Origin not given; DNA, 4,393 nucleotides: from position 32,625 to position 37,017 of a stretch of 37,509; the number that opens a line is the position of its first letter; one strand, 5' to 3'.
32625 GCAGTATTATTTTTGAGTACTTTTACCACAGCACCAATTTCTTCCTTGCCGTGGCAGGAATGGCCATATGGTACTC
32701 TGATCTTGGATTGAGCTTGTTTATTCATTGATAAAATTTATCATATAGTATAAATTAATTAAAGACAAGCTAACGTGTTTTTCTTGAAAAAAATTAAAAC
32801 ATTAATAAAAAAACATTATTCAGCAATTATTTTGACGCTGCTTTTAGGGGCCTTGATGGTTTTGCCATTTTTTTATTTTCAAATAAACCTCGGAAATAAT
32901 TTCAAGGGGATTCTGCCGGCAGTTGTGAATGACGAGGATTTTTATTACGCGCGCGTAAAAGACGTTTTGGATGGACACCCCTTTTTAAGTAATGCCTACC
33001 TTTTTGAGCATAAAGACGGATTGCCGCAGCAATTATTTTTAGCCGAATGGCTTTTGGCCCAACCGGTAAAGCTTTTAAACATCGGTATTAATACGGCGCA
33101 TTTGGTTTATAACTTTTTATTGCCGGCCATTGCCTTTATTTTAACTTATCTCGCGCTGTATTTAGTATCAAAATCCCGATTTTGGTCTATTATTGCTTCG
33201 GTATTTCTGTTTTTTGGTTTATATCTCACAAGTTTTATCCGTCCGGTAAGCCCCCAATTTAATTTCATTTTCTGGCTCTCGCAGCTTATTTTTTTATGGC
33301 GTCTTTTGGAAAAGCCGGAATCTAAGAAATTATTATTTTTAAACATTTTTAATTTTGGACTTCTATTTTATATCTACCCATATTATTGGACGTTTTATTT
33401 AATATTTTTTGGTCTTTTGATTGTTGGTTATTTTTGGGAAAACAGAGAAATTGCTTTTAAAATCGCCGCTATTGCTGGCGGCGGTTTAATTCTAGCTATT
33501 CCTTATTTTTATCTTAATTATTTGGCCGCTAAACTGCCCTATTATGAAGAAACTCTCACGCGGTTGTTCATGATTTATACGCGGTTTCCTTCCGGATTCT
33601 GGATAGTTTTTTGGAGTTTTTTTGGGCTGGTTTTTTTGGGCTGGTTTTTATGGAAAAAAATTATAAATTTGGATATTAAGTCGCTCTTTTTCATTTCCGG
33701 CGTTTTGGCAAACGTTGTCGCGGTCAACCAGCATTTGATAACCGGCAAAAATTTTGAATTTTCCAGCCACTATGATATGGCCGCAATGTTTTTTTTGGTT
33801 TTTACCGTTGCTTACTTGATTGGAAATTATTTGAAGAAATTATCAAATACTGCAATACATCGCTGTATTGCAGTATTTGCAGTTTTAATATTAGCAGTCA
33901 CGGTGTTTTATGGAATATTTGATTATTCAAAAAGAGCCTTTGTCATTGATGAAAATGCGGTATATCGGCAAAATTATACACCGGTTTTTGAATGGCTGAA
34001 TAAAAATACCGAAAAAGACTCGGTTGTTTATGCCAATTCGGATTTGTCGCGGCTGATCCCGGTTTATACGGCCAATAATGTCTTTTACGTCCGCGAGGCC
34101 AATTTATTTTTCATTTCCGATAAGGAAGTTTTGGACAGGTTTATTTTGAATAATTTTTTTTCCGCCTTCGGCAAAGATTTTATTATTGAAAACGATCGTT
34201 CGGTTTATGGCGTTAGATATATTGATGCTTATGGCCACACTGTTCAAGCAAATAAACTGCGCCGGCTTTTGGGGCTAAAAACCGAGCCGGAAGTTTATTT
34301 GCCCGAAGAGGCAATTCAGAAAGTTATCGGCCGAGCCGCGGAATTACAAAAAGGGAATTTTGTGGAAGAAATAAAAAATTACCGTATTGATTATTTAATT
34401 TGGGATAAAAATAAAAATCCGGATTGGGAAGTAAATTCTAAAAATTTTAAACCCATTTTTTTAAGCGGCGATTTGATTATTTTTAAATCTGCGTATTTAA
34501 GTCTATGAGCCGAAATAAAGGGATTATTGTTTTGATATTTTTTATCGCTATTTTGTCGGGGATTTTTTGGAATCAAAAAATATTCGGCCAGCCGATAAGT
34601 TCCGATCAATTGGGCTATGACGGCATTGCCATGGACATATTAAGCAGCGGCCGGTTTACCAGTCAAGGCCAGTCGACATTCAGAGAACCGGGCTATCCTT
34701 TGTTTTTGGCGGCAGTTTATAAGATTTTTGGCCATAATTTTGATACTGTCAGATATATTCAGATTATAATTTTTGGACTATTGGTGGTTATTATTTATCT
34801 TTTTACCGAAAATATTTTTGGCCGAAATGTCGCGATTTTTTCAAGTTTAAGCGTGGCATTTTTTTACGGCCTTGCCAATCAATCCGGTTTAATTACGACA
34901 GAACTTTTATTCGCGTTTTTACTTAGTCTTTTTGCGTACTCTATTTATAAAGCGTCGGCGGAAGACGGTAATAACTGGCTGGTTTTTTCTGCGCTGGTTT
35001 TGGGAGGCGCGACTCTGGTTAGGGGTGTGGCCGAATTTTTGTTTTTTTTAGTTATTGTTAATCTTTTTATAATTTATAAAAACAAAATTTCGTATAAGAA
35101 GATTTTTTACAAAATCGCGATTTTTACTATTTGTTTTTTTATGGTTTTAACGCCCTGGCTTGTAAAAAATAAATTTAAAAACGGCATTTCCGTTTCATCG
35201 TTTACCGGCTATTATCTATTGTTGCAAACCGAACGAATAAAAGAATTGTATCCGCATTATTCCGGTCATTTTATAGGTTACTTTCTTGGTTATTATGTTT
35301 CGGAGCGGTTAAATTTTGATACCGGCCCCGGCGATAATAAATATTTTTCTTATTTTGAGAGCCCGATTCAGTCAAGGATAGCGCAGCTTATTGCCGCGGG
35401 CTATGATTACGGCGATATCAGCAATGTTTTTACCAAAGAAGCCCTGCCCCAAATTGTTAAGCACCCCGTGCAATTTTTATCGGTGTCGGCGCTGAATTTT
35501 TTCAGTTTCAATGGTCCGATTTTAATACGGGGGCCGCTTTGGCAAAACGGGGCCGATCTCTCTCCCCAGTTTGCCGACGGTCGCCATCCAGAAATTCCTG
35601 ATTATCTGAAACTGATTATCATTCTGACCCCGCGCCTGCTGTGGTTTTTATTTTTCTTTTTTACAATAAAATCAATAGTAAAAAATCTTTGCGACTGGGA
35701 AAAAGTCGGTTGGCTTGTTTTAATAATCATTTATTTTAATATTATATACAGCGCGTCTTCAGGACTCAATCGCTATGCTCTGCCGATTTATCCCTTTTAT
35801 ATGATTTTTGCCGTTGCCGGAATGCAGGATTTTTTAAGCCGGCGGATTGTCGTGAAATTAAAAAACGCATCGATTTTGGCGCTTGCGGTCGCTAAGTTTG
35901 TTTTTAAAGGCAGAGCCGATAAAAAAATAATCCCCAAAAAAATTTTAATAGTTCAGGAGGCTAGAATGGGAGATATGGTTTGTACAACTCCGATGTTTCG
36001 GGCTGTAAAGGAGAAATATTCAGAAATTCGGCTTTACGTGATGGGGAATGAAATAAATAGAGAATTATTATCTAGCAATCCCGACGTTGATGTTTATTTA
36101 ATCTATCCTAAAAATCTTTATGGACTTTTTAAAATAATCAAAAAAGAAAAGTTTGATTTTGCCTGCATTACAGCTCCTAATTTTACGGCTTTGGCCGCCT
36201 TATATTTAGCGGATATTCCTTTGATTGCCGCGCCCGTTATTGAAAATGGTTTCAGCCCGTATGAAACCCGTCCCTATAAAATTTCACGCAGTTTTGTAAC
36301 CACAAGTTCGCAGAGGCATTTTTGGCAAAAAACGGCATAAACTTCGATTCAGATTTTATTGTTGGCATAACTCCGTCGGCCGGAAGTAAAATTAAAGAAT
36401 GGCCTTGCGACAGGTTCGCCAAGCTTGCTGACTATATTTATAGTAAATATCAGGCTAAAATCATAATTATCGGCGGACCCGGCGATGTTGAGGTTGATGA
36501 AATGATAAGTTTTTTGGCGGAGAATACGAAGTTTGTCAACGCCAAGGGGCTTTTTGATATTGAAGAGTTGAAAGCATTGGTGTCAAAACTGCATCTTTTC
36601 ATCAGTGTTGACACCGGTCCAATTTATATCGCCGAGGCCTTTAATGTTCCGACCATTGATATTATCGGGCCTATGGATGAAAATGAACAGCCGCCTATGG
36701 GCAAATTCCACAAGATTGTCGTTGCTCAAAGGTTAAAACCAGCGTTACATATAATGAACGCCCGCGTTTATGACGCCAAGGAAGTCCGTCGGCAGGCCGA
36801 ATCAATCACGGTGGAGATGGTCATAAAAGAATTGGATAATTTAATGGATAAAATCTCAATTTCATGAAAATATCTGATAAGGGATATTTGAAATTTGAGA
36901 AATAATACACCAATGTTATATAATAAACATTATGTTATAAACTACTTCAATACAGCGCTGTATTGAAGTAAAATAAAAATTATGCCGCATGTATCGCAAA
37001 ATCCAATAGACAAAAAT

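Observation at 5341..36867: GT-C-centred glycosylation super-locus with no recognisable Wzx/Wzy-polymerase/initiating-PGT logic, next to a surface-layer-like protein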

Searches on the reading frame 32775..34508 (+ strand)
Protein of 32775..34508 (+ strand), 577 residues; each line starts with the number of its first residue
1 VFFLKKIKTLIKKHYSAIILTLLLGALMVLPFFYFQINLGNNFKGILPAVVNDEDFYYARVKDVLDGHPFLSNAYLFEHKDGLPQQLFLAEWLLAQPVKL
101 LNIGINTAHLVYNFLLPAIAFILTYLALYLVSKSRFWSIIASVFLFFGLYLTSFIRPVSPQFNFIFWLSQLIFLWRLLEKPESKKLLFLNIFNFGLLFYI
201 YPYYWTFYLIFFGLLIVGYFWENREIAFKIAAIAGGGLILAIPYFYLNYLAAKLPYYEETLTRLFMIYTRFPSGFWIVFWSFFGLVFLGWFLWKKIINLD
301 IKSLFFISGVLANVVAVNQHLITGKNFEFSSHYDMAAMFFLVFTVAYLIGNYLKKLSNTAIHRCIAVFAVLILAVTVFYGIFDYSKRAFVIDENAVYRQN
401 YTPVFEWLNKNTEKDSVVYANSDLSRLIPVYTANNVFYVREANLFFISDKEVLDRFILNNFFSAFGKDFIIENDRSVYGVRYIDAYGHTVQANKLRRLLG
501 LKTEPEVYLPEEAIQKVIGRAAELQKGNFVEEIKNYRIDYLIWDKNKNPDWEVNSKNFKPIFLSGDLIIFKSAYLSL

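Call 6: search_protein_families(library=pfam, proteins=[window:32775-34508:+], max_evalue=0.01)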
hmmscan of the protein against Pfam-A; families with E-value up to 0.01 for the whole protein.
window:32775-34508:+ (577 aa): 0 families

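Call 7: search_protein_families(library=pfam, proteins=[window:32775-34508:+], max_evalue=1)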
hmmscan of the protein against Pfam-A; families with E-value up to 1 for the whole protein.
window:32775-34508:+ (577 aa): 0 families

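Call 21: search_protein_families(library=ncbifam, proteins=[window:32775-34508:+], max_evalue=0.01)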
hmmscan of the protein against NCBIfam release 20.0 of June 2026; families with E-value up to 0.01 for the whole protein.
window:32775-34508:+ (577 aa): 0 families

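Call 22: find_homologous_proteins(query=window:32775-34508:+, max_evalue=0.00001)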
Query window:32775-34508:+ (577 aa): 156 proteins with E <= 0.00001 among 8000 candidates; the best 120 are listed.
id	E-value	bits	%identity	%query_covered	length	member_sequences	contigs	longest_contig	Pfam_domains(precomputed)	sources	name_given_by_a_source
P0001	0.0e+0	1277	100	100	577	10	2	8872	-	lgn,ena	-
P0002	5.8e-276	935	73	97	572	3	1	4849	-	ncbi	-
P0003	1.8e-275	933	73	97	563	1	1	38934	-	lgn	-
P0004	2.4e-267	907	70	98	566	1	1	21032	-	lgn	-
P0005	3.1e-265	900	70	98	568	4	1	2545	-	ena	-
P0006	9.2e-264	895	71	97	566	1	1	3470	-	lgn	-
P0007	4.4e-263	893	71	97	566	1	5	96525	-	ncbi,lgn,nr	ncbi:MAG: hypothetical protein HYW79_02355 [Parcubacteria group bacterium]|nr:hypothetical protein [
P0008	2.1e-262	890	69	98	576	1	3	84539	-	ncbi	-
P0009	4.8e-262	889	70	97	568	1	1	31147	-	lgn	-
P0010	1.2e-259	881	71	97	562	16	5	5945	-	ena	-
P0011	4.0e-258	876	68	98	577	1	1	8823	-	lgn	-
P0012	7.8e-258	875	68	98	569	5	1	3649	-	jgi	-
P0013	6.9e-257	872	69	97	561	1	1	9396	-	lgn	-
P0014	1.0e-256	872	66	97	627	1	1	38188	-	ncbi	ncbi:MAG: hypothetical protein ABIG73_01635 [Patescibacteria group bacterium]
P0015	1.7e-256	871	69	97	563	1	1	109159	-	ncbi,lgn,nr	ncbi:MAG: hypothetical protein Q7K16_04535 [Candidatus Azambacteria bacterium]|nr:hypothetical prote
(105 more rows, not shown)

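Call 37: predict_structure(alignment_id=A1)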
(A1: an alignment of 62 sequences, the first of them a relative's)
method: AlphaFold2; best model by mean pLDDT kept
length: 577 residues; sequences in the alignment: 62
mean_pLDDT: 94.2   pTM: 0.92
mean pLDDT of the five models: 94.2, 93.5, 93.4, 93.1, 93.1
residues with pLDDT >= 90: 495; 70-90: 77; 50-70: 3; < 50: 2
segments of 3 or more residues with pLDDT < 50: none
pLDDT, mean of each block of 10 residues (from residue 1): 83 95 98 97 96 94 94 94 87 97 96 98 98 95 97 92 97 98 98 97 95 98 97 98 95 95 90 91 97 96 98 95 82 94 96 82 86 95 95 96 98 97 97 98 95 97 95 95 92 93 95 97 93 93 95 87 96 71
secondary structure, 60 per line:
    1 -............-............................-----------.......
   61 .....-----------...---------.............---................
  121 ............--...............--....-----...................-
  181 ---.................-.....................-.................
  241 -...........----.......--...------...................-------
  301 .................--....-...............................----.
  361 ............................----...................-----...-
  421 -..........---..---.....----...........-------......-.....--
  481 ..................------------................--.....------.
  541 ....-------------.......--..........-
elements in order: H2-13 H15-42 H54-65 H89-101 H105-132 H135-149 H152-155 H161-179 H184-200 H202-222 H224-240 H242-252 H257-263 E266-268 H275-293 H301-317 H320-323 E325-327 H328-355 H360-388 H393-411 E417-419 H422-431 H440-444 H449-459 H467-472 H474-478 H481-498 H511-526 H529-533 E540-544 E558-564 E567-572 H573-576

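Call 41: fold_search(model_id=the predicted structure, library=pdb)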
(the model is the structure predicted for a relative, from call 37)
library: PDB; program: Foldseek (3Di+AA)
matches with E <= 10: 226; with E <= 0.001: 20
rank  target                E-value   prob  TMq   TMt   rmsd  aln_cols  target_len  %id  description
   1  7zli_A                8.7e-07  1.00  0.50  0.45  11.4       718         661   14  Cryo-EM structure of C-mannosyltransferase CeDPY19, in complex with Dol25-P-Man and bound to CMT2-Fab and anti-Fab nan (released 2023-01-11)
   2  7zlh_A                1.4e-06  1.00  0.47  0.43  10.3       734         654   14  Cryo-EM structure of C-mannosyltransferase CeDPY19, in apo state, bound to CMT2-Fab and anti-Fab nanobody (released 2023-01-11)
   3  7zlg_A                2.4e-06  1.00  0.48  0.43  10.5       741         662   14  Cryo-EM structure of C-mannosyltransferase CeDPY19, in complex with acceptor peptide and bound to CMT2-Fab and anti-Fa (released 2023-01-11)
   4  8agb_A                5.9e-06  1.00  0.50  0.46  13.1       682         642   11  Structure of yeast oligosaccharylransferase complex with lipid-linked oligosaccharide bound (released 2022-12-07)
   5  7oci_F                6.7e-06  1.00  0.46  0.43  11.8       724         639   10  Cryo-EM structure of yeast Ost6p containing oligosaccharyltransferase complex (released 2022-02-16)
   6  6c26_A                2.8e-05  1.00  0.41  0.37  14.0       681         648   11  The Cryo-EM structure of a eukaryotic oligosaccharyl transferase complex (released 2018-01-31)
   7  8if8_C                2.9e-05  1.00  0.52  0.50   9.1       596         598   11  Arabinosyltransferase AftA (released 2023-05-31)
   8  6ezn_F                3.6e-05  1.00  0.48  0.44  13.0       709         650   10  Cryo-EM structure of the yeast oligosaccharyltransferase (OST) complex (released 2018-01-17)
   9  8age_A                3.9e-05  1.00  0.47  0.44  12.5       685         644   12  Structure of yeast oligosaccharylransferase complex with acceptor peptide bound (released 2022-12-07)
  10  8if8_B                5.2e-05  1.00  0.53  0.50   9.6       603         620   11  Arabinosyltransferase AftA (released 2023-05-31)
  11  8b6l_I                5.7e-05  1.00  0.52  0.45  12.3       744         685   11  Subtomogram average of the human Sec61-TRAP-OSTA-translocon (released 2022-12-07)
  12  6gxc_A                6.2e-05  1.00  0.45  0.39  11.8       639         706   12  Bacterial oligosaccharyltransferase PglB in complex with an inhibitory peptide and a reactive lipid-linked oligosaccha (released 2018-11-14)
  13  3rce_A                7.3e-05  1.00  0.50  0.43  13.4       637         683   14  Bacterial oligosaccharyltransferase PglB (released 2011-06-15)
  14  8agc_A                1.4e-04  1.00  0.53  0.45  10.5       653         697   10  Structure of yeast oligosaccharylransferase complex with lipid-linked oligosaccharide and non-acceptor peptide bound (released 2022-12-07)
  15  6s7o_A                1.4e-04  1.00  0.49  0.44  10.4       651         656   10  Cryo-EM structure of human oligosaccharyltransferase complex OST-A (released 2019-12-18)
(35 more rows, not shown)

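Call 44: find_encoding_contigs(protein=P0007, flank=10000, max_places=1)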
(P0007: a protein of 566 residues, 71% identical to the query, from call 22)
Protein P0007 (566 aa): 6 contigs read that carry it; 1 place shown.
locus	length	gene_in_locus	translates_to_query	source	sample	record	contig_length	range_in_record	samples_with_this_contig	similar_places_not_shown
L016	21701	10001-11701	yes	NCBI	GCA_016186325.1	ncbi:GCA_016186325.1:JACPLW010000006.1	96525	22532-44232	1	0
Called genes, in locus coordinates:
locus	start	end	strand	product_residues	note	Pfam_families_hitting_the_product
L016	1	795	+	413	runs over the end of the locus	PF08421:Methyltransf_13, PF13489:Methyltransf_23, PF08241:Methyltransf_11 (weak), PF08242:Methyltransf_12 (weak), PF08484:Methyltransf_14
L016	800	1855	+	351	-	PF01073:3Beta_HSD, PF01370:Epimerase, PF02719:Polysacc_synt_2, PF04321:RmlD_sub_bind, PF07993:NAD_binding_4, PF16363:GDP_Man_Dehyd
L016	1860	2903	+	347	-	PF01073:3Beta_HSD, PF01370:Epimerase, PF02719:Polysacc_synt_2 (faint), PF04321:RmlD_sub_bind, PF05368:NmrA (faint), PF07993:NAD_binding_4 (faint), PF16363:GDP_Man_Dehyd, PF13460:NAD_binding_10 (weak)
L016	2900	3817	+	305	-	PF01370:Epimerase, PF04321:RmlD_sub_bind, PF16363:GDP_Man_Dehyd, PF02719:Polysacc_synt_2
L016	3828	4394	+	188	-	-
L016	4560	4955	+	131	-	PF05523:FdtA (weak)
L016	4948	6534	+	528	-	PF13231:PMT_2 (weak)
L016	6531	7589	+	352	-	PF00534:Glycos_transf_1, PF13692:Glyco_trans_1_4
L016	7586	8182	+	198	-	PF08241:Methyltransf_11, PF13649:Methyltransf_25 (weak)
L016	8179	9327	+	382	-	PF13439:Glyco_transf_4 (weak), PF00534:Glycos_transf_1, PF13692:Glyco_trans_1_4, PF13524:Glyco_trans_1_2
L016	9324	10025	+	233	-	PF00535:Glycos_transf_2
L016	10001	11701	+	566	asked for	-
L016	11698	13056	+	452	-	PF13231:PMT_2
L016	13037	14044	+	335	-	PF01370:Epimerase, PF04321:RmlD_sub_bind (faint), PF16363:GDP_Man_Dehyd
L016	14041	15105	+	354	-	PF13477:Glyco_trans_4_2 (faint), PF13579:Glyco_trans_4_4 (faint), PF13439:Glyco_transf_4, PF20706:GT4-conflict, PF00534:Glycos_transf_1, PF13692:Glyco_trans_1_4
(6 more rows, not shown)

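Call 45: find_encoding_contigs(protein=P0015, flank=10000, max_places=1)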
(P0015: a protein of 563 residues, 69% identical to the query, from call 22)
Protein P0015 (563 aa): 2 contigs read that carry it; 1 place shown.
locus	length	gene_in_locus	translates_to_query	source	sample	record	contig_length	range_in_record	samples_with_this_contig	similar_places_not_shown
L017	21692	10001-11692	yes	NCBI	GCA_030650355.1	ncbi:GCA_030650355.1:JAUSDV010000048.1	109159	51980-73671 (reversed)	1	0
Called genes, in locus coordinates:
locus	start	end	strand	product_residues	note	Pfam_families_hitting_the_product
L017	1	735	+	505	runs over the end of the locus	PF13522:GATase_6, PF13537:GATase_7, PF00733:Asn_synthase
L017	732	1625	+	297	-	PF01073:3Beta_HSD, PF01370:Epimerase, PF04321:RmlD_sub_bind, PF07993:NAD_binding_4 (faint), PF16363:GDP_Man_Dehyd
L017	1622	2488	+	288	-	PF13489:Methyltransf_23, PF05175:MTS (faint), PF13847:Methyltransf_31, PF08241:Methyltransf_11, PF08242:Methyltransf_12, PF13649:Methyltransf_25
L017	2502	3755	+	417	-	PF08421:Methyltransf_13, PF13489:Methyltransf_23, PF08242:Methyltransf_12 (faint), PF08484:Methyltransf_14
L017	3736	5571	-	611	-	PF12481:DUF3700 (weak), PF13522:GATase_6, PF13537:GATase_7, PF00733:Asn_synthase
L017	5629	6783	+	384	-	PF13439:Glyco_transf_4, PF00534:Glycos_transf_1, PF13692:Glyco_trans_1_4, PF13524:Glyco_trans_1_2 (weak)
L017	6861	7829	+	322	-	-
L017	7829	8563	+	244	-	-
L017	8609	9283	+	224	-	PF01797:Y1_Tnp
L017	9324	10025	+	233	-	PF00535:Glycos_transf_2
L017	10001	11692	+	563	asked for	-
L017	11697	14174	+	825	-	PF13231:PMT_2, PF01075:Glyco_transf_9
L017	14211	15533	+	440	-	PF01467:CTP_transf_like, PF13714:PEP_mutase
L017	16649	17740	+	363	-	PF00465:Fe-ADH, PF13685:Fe-ADH_2, PF25137:ADH_Fe_C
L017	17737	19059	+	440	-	-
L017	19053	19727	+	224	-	PF13578:Methyltransf_24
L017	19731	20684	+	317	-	PF00294:PfkB, PF08543:Phos_pyr_kin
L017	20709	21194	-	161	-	PF01467:CTP_transf_like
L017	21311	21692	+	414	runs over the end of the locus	PF04055:Radical_SAM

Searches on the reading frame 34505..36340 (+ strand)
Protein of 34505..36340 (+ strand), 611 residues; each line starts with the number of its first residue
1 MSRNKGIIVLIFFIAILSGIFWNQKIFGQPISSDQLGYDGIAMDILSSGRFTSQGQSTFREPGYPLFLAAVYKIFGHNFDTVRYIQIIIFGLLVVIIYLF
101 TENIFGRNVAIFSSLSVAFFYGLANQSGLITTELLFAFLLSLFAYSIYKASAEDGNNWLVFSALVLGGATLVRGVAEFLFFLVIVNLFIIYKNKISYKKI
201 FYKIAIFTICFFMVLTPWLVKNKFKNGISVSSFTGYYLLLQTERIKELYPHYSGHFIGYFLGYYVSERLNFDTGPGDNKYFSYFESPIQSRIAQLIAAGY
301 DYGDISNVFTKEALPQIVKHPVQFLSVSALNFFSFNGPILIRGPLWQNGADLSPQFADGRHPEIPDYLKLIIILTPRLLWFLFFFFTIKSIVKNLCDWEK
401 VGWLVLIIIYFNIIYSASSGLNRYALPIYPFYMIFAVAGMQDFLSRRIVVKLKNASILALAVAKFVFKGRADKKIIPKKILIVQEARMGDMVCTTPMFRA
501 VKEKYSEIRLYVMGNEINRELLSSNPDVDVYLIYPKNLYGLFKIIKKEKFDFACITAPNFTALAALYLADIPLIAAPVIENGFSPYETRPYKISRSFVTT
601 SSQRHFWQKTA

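Call 6: search_protein_families(library=pfam, proteins=[window:34505-36340:+], max_evalue=0.01)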
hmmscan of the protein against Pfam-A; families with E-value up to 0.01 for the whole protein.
window:34505-36340:+ (611 aa): 1 family
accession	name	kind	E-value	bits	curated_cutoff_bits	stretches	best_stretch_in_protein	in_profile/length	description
PF13231.12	PMT_2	-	7.5e-15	55.9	26.1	1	62-215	4-157/160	Dolichyl-phosphate-mannose-protein mannosyltransferase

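Call 67: search_protein_representatives(protein=window:34505-36340:+)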
Query: 611 residues. Proteins with E-value up to 0.001 (for the whole library): 9272; up to 1e-10: 1537; up to 1e-30: 68. The best 150 are listed.
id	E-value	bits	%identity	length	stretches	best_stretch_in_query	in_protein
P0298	2.6e-255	865.3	85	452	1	1-446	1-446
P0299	1.5e-150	519.3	43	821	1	4-601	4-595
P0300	1.2e-119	417.3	46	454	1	2-445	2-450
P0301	7.1e-96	338.8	43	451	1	8-443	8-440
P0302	1.1e-91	324.9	41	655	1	182-599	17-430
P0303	5.7e-79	282.9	35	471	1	4-442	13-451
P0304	6.6e-76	272.8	37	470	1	5-445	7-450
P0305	9.1e-73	262.4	34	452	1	5-443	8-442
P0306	1.1e-69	252.2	36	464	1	5-455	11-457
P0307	5.9e-69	249.9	33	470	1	3-445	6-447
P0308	2.5e-66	241.2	36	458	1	8-448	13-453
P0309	9.7e-66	239.2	45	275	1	2-272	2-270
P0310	5.1e-65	236.8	34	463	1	6-444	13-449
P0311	8.8e-65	236.1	36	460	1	7-444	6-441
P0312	3.1e-64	234.3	33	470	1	5-459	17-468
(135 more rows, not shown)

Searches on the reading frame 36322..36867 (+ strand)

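Call 6: search_protein_families(library=pfam, proteins=[window:36322-36867:+], max_evalue=0.01)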
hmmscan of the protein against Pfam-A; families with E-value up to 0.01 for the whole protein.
window:36322-36867:+ (181 aa): 1 family
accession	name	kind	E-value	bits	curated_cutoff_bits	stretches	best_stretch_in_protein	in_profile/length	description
PF01075.23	Glyco_transf_9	-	1.7e-18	67.3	22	1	12-138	106-232/247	Glycosyltransferase family 9 (heptosyltransferase)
